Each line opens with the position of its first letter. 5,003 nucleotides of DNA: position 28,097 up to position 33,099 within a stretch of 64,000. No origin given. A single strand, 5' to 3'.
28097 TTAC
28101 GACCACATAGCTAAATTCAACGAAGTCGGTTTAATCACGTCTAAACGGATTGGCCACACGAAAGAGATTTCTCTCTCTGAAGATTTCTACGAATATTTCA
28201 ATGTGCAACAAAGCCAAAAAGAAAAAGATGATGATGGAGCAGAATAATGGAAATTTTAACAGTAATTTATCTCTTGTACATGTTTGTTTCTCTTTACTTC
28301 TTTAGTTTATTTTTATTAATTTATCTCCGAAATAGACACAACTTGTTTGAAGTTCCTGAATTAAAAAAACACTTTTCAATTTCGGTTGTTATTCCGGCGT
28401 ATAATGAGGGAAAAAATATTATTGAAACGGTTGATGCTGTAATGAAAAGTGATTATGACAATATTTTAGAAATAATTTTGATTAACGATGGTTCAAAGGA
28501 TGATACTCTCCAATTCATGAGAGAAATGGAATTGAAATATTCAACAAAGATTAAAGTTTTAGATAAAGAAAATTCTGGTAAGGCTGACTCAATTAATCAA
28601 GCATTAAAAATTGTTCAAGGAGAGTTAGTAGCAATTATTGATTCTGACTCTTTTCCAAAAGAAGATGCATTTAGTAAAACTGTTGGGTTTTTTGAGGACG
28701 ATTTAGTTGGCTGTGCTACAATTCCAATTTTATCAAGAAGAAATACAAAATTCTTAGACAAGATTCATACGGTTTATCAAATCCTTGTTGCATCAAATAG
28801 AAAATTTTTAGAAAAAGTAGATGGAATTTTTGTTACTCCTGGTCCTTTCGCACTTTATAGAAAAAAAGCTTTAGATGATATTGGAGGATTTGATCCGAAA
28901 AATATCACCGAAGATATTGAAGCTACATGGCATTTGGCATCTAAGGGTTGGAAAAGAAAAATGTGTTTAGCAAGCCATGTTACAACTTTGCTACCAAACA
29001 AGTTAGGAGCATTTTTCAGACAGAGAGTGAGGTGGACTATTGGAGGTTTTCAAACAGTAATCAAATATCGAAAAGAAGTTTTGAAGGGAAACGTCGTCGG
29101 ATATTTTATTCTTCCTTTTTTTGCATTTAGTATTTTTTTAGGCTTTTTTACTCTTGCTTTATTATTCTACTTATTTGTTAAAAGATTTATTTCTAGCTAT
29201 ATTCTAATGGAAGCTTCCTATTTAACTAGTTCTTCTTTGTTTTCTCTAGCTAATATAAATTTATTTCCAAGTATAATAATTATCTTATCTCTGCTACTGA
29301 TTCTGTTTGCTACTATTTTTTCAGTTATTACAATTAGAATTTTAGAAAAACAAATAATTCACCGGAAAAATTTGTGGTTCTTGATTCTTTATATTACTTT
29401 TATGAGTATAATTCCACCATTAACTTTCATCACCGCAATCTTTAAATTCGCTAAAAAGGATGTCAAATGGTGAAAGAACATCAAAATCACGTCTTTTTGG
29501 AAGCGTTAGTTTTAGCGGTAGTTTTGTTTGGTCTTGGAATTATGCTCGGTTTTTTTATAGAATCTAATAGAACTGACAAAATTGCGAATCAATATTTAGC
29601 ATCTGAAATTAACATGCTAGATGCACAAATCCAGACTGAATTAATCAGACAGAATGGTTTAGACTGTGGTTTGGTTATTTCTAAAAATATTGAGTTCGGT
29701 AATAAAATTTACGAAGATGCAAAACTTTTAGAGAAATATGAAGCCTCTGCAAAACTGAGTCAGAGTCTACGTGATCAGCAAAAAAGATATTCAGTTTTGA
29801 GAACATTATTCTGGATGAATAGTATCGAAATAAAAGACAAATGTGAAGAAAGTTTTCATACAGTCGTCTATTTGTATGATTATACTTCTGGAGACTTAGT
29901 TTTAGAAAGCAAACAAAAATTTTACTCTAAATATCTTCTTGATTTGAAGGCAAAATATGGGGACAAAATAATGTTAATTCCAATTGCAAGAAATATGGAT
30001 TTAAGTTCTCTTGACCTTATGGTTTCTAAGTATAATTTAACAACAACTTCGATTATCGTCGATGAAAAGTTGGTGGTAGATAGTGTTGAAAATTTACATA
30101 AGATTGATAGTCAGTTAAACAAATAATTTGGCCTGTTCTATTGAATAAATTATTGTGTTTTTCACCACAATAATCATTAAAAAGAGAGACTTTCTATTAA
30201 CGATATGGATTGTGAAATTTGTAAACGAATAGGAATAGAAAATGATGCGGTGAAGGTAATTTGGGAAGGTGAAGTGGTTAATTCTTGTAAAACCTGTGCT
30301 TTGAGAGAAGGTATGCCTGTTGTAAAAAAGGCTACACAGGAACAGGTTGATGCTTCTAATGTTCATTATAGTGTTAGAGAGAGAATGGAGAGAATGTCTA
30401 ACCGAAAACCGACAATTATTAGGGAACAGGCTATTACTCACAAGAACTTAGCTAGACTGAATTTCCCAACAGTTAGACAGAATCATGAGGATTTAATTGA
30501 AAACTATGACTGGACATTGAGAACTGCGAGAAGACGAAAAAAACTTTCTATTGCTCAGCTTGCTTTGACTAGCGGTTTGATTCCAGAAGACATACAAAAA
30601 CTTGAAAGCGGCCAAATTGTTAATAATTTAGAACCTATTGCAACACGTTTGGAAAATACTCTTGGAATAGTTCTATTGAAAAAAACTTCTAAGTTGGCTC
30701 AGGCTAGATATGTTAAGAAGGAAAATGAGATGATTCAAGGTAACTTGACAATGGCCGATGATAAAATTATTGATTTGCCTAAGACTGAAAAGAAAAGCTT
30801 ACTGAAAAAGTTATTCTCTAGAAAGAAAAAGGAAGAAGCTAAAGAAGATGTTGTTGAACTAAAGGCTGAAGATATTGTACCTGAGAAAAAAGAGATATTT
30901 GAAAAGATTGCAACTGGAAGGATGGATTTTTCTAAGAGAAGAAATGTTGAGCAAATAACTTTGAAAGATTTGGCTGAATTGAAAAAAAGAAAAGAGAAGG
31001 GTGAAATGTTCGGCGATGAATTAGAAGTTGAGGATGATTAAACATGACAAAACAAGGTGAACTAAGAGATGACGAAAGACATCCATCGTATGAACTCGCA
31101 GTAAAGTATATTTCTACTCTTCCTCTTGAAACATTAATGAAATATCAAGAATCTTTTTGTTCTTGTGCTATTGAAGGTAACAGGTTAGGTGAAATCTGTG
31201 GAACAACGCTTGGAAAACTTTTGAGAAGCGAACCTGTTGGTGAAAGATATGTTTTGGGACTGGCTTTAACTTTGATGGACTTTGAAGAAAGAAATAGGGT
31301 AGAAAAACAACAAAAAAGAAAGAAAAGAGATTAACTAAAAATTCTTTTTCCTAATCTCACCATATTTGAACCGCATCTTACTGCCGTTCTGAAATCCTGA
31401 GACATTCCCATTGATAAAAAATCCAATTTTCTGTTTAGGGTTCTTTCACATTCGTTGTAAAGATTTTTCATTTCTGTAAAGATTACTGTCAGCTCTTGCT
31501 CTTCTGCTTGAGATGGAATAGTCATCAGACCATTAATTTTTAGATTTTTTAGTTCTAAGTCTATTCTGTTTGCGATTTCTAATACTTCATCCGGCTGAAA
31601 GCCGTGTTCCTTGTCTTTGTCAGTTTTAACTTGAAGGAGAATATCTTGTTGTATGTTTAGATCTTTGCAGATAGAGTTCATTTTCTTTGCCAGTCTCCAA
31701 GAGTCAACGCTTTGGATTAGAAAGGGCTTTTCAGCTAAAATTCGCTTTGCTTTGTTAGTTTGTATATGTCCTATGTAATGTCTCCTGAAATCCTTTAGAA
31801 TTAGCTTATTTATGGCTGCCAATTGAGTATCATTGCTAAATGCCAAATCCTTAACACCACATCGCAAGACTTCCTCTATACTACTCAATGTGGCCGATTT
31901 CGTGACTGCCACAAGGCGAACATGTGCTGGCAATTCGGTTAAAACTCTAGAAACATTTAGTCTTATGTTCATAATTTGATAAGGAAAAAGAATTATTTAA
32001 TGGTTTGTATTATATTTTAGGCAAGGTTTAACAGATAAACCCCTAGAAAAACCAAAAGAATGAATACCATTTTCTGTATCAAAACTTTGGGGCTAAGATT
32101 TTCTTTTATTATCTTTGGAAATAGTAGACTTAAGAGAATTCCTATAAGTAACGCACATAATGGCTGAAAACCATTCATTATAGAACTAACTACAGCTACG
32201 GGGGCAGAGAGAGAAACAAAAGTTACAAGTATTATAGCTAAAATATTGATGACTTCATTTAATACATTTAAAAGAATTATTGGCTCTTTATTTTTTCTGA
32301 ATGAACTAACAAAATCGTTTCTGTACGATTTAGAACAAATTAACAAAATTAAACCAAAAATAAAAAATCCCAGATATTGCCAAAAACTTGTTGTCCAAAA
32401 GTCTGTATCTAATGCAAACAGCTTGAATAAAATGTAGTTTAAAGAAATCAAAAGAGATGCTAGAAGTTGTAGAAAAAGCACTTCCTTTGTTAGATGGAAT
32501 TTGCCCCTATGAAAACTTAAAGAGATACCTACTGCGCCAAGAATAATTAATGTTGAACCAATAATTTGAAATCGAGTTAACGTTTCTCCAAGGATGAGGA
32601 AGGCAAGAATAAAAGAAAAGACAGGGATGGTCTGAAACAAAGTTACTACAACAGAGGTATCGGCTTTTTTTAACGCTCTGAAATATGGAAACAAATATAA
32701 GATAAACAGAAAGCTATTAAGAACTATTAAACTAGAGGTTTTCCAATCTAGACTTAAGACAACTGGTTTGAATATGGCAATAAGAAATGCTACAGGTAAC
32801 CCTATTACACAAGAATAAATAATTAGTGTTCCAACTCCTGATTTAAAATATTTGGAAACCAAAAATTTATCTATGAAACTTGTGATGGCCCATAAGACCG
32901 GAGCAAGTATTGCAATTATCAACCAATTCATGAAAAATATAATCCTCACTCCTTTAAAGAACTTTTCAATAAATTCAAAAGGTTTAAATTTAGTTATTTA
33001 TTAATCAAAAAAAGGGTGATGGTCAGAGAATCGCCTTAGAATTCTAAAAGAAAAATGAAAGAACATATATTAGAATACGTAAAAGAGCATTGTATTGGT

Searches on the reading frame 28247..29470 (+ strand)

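Call 66: search_protein_families(library=pfam, proteins=[window:28247-29470:+], max_evalue=0.00001)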
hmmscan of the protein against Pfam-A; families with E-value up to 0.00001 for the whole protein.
window:28247-29470:+ (408 aa): 5 families
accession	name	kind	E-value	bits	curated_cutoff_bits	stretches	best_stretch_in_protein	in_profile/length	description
PF13641.12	Glyco_tranf_2_3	-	1.9e-33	116.9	27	1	45-265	3-229/230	Glycosyltransferase like family 2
PF00535.33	Glycos_transf_2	-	2.3e-30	106.1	23.3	1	46-212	1-167/168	Glycosyl transferase family 2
PF13632.12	Glyco_trans_2_3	-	2.7e-19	70.2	27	1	128-352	2-190/198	Glycosyl transferase family group 2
PF13506.12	Glyco_transf_21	-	3.4e-12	46.6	21.7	1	112-264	18-173/174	Glycosyl transferase family 21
PF10111.15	Glyco_tranf_2_2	-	6.8e-11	42.6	27.3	1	46-147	1-104/276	Glycosyltransferase like family 2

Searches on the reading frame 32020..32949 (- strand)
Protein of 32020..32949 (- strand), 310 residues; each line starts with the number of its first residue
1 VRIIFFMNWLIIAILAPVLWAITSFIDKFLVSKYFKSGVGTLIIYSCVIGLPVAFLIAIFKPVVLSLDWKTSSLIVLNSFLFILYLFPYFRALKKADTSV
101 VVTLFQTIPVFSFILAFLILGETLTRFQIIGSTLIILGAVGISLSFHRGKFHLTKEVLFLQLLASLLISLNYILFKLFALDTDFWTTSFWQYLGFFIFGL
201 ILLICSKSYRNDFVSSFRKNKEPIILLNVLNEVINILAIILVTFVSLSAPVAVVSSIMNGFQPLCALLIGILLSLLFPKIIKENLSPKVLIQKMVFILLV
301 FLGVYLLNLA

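Call 66: search_protein_families(library=pfam, proteins=[window:32020-32949:-], max_evalue=0.00001)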
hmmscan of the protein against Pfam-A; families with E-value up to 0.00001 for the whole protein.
window:32020-32949:- (310 aa): 1 family
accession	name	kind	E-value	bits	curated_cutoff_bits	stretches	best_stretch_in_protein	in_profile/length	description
PF00892.27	EamA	-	7e-18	65.6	28.2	1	8-143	2-134/135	EamA-like transporter family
